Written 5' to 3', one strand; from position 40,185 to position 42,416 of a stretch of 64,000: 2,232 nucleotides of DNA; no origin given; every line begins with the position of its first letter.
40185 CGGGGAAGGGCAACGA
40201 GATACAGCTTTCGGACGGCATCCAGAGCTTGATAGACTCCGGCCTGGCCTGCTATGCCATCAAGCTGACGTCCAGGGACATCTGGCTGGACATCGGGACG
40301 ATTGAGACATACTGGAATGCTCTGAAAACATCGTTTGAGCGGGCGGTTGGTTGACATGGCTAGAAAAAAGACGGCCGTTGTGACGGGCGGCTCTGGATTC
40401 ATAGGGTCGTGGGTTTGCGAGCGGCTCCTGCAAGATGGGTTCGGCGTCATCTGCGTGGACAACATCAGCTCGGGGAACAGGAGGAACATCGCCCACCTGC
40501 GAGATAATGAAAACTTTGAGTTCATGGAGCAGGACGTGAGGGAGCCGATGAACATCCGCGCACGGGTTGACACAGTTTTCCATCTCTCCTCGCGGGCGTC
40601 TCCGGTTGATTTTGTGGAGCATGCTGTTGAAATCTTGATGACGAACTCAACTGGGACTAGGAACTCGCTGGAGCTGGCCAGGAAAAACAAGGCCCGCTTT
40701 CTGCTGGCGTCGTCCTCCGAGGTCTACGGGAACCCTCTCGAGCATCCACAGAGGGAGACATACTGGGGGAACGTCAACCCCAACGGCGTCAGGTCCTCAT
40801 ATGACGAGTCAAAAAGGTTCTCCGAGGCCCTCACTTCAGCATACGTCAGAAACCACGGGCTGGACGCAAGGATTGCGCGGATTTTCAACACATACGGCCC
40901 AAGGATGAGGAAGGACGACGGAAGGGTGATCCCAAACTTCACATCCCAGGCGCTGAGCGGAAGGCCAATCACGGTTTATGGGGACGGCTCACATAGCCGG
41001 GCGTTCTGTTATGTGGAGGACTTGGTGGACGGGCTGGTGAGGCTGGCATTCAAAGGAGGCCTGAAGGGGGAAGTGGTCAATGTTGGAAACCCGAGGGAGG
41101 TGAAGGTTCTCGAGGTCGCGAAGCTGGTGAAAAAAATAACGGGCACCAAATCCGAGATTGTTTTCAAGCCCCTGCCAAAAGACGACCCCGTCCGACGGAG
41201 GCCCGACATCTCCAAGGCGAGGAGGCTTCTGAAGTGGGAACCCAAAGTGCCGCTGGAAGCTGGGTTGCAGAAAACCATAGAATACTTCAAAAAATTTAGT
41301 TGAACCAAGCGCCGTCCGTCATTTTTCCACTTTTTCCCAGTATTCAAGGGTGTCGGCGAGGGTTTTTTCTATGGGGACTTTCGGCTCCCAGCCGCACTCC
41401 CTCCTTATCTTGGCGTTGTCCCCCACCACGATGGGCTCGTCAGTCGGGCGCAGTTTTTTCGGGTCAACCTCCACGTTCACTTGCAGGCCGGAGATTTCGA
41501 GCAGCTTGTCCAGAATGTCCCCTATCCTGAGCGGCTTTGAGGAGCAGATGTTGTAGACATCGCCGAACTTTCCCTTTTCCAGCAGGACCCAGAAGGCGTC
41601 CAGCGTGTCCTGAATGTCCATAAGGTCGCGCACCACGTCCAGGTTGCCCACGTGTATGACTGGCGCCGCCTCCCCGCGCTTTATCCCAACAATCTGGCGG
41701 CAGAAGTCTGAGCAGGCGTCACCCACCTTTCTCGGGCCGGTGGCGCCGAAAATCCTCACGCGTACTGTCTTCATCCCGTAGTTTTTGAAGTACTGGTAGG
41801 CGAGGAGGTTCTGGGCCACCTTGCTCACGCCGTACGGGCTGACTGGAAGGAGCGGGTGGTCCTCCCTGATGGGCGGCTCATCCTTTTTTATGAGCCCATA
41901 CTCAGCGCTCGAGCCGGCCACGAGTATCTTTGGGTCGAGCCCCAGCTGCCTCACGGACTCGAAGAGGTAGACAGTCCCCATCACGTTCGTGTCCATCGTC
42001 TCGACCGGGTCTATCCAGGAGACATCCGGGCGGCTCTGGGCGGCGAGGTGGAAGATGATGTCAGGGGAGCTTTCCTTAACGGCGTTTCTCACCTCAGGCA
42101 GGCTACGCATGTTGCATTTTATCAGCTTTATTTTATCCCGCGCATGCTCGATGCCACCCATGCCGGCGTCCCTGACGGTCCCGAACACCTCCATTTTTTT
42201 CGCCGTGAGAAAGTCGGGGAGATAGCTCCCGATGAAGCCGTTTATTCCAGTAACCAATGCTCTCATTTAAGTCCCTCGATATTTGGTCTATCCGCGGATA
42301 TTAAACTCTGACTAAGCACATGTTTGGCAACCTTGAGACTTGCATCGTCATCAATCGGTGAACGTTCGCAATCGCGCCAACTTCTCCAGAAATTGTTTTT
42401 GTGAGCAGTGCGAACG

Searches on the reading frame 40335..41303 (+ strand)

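Call 7: search_protein_families(library=pfam, proteins=[window:40335-41303:+], max_evalue=0.01)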
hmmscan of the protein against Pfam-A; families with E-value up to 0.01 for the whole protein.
window:40335-41303:+ (322 aa): 7 families
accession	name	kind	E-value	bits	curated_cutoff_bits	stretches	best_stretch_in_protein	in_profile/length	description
PF01370.27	Epimerase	-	1.2e-51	175.9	20.9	1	15-251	2-240/240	NAD dependent epimerase/dehydratase family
PF16363.11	GDP_Man_Dehyd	-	1.4e-51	176.4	27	1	16-314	2-332/332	GDP-mannose 4,6 dehydratase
PF02719.21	Polysacc_synt_2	-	5.1e-12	46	20.2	2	15-127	2-127/293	Polysaccharide biosynthesis protein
PF07993.18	NAD_binding_4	-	6e-12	45.7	20.1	1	73-183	84-204/258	Male sterility protein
PF01073.25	3Beta_HSD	-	1e-11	44.8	22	1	15-232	1-223/280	3-beta hydroxysteroid dehydrogenase/isomerase family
PF00106.31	adh_short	-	4.5e-07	30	26.6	1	12-83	1-73/195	short chain dehydrogenase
PF13460.12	NAD_binding_10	-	0.00095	19.5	27.2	1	18-180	1-140/184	NAD(P)H-binding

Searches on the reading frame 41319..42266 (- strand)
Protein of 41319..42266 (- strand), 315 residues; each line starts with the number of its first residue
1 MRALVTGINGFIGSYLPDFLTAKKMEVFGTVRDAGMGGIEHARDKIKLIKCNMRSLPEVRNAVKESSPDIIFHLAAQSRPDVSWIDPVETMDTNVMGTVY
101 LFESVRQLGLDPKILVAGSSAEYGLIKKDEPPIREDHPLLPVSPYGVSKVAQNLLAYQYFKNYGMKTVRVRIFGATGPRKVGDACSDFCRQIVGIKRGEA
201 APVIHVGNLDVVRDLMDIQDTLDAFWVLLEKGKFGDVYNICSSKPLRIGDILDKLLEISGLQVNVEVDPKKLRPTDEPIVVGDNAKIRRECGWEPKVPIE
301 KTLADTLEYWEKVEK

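Call 7: search_protein_families(library=pfam, proteins=[window:41319-42266:-], max_evalue=0.01)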
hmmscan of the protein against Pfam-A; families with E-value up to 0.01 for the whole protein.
window:41319-42266:- (315 aa): 5 families
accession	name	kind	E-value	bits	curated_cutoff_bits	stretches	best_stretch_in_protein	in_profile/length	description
PF16363.11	GDP_Man_Dehyd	-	2.2e-66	225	27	1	4-305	1-331/332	GDP-mannose 4,6 dehydratase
PF01370.27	Epimerase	-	7.2e-48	163.5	20.9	1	3-241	1-240/240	NAD dependent epimerase/dehydratase family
PF02719.21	Polysacc_synt_2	-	1.1e-09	38.4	20.2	1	45-116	55-126/293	Polysaccharide biosynthesis protein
PF04321.23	RmlD_sub_bind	-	4.2e-08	33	27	1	1-153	1-133/287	RmlD substrate binding domain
PF01073.25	3Beta_HSD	-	1.8e-05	24.4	22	1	4-122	1-118/280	3-beta hydroxysteroid dehydrogenase/isomerase family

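Call 8: search_protein_families(library=ncbifam, proteins=[window:41319-42266:-], max_evalue=0.01)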
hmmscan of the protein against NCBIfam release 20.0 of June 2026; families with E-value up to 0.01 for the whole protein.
window:41319-42266:- (315 aa): 28 families (the best 25 are shown)
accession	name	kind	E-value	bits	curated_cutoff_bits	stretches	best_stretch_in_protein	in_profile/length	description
TIGR04180.1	EDH_00030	hypoth_equivalog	4.7e-41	140.8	475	1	4-296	2-295/297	NAD-dependent 4,6-dehydratase LegB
TIGR01181.1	dTDP_gluc_dehyt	equivalog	1.5e-37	129.4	365.1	1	3-312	2-313/321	dTDP-glucose 4,6-dehydratase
TIGR01472.1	gmd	equivalog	9.2e-33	113.9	415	1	3-308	3-336/342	GDP-mannose 4,6-dehydratase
TIGR01179.1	galE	equivalog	3.7e-32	111.5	262.3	1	3-312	2-327/332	UDP-glucose 4-epimerase GalE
TIGR02622.1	CDP_4_6_dhtase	equivalog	7.5e-24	84.5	278.45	1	2-312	6-332/352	CDP-glucose 4,6-dehydratase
NF007490.0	PRK10084.1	subfamily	8e-19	67.8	649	2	134-310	156-334/361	dTDP-glucose 4,6-dehydratase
NF007582.0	PRK10217.1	equivalog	8.6e-18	64.5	698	1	2-310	3-331/355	dTDP-glucose 4,6-dehydratase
TIGR02197.1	heptose_epim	equivalog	6e-13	48.6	274.6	1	4-305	2-308/316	ADP-glyceromanno-heptose 6-epimerase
TIGR03466.1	HpnA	hypoth_equivalog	1.4e-12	47.2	367.65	1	1-265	1-252/327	hopanoid-associated sugar epimerase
NF043036.1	ErythonDh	equivalog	7e-12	45.2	325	1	1-172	1-176/321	D-erythronate dehydrogenase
NF011728.1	PRK15181.1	equivalog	2.3e-11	43.3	760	1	2-309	17-336/348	Vi polysaccharide biosynthesis UDP-N-acetylglucosaminuronic acid C-4 epimerase TviC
NF042423.1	oxyalk_red_Shew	equivalog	1.2e-09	37.7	580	1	2-262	10-260/331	2-alkyl-3-oxoalkanoate reductase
NF007956.0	PRK10675.1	subfamily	1.3e-09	37.7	394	1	1-309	1-328/338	UDP-glucose 4-epimerase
NF041015.1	UDPsulfquin_syn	equivalog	1.4e-08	34.2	575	1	41-127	63-152/384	UDP-sulfoquinovose synthase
NF047922.1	GDPFucSynFcl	equivalog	1.5e-08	34.5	500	1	51-310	37-301/308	GDP-L-fucose synthase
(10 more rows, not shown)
